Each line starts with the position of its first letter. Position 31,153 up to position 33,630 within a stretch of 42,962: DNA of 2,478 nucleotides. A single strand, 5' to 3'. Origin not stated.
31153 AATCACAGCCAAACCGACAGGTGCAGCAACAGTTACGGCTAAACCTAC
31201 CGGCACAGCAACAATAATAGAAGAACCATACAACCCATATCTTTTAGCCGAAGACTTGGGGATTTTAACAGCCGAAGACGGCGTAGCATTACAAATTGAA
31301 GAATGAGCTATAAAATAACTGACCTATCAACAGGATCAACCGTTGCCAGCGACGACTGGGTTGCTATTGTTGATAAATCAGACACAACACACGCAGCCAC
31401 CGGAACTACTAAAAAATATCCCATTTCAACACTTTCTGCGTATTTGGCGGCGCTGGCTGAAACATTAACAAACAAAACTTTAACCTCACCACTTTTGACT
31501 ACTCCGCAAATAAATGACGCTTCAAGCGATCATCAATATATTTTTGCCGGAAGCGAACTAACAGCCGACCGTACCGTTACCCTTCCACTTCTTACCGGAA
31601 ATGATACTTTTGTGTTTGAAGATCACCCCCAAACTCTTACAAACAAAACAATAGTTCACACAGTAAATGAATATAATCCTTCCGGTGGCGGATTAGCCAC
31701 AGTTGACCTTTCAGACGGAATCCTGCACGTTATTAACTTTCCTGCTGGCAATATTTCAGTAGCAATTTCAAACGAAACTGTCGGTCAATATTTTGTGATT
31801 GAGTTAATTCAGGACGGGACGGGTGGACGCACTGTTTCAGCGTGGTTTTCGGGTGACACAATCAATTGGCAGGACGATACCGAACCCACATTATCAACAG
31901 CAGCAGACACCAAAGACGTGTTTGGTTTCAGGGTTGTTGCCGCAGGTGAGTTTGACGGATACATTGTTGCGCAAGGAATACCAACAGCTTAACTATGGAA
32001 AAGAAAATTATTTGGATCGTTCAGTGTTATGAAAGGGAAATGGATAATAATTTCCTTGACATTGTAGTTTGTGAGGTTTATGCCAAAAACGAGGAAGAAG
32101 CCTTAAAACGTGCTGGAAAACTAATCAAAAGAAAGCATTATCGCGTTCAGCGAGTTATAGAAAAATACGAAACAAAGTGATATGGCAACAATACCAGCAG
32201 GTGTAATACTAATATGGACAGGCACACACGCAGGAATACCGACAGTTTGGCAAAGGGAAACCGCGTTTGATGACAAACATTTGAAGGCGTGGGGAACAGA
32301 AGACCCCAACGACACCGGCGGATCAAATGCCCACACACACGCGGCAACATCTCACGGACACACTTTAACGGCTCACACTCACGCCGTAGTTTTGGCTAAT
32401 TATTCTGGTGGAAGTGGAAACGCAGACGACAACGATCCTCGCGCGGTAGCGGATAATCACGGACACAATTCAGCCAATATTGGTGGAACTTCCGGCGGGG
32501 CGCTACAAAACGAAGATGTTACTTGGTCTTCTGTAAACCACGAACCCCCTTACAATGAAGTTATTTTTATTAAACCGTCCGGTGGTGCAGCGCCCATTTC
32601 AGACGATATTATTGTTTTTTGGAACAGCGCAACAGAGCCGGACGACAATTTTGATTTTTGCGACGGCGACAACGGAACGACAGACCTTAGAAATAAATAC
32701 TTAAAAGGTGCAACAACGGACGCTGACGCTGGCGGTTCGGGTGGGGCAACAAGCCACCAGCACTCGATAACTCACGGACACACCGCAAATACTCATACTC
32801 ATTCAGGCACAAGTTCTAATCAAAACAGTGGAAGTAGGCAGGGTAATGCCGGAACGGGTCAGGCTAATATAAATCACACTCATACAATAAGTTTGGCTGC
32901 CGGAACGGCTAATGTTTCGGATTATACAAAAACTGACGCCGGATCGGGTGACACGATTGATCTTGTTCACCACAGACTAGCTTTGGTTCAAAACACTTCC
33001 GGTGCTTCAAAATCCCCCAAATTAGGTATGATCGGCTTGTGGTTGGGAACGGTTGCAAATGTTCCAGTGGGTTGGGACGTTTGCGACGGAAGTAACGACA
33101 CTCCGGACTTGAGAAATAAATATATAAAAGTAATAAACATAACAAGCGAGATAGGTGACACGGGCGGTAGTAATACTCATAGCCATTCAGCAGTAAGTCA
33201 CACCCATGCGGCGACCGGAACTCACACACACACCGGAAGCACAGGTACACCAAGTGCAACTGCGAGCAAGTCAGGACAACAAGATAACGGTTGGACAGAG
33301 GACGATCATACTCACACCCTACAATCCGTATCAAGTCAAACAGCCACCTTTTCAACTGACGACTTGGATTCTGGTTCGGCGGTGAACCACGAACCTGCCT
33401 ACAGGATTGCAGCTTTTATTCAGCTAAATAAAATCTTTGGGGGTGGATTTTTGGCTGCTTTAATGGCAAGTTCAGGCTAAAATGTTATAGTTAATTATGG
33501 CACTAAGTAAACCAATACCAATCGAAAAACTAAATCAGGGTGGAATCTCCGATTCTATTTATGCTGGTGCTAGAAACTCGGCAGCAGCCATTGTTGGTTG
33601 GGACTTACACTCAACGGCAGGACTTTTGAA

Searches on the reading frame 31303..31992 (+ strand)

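Call 57: search_protein_families(library=phrogs, proteins=[window:31303-31992:+], max_evalue=0.001)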
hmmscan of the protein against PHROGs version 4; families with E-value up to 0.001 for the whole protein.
window:31303-31992:+ (229 aa): 5 families
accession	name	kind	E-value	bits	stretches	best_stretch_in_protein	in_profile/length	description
phrog_5596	-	unknown function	1.5e-07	31.5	1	140-214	369-440/451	-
phrog_38058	-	tail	7.3e-07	28.8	1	21-121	122-223/708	tail fiber protein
phrog_692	-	head and packaging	1.8e-05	25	1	36-121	229-310/440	virion structural protein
phrog_9017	-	tail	0.00018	22.9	1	126-224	57-156/159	tail fiber protein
phrog_7760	-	tail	0.00029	21.8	0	129-215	124-210/223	tail fiber protein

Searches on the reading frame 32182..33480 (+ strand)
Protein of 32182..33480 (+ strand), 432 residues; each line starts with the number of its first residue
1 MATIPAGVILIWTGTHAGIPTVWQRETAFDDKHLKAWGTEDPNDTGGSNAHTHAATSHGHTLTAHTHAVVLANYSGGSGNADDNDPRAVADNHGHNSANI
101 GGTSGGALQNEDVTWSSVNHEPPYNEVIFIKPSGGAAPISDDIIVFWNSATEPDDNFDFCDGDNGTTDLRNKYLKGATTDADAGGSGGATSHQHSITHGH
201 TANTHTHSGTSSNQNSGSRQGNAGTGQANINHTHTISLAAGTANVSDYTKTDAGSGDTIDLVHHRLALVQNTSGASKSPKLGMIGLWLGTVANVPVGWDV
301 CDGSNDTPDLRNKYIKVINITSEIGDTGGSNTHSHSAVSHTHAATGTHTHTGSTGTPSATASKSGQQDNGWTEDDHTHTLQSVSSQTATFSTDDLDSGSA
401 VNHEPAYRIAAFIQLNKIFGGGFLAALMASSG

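Call 57: search_protein_families(library=phrogs, proteins=[window:32182-33480:+], max_evalue=0.001)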
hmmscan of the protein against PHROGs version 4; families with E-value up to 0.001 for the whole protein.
window:32182-33480:+ (432 aa): 2 families
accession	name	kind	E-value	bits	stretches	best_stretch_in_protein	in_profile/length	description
phrog_5795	-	tail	7.7e-25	88.3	2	280-413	393-539/968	tail protein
phrog_8469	-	tail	4.7e-08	33.7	1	281-372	127-226/303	tail fiber protein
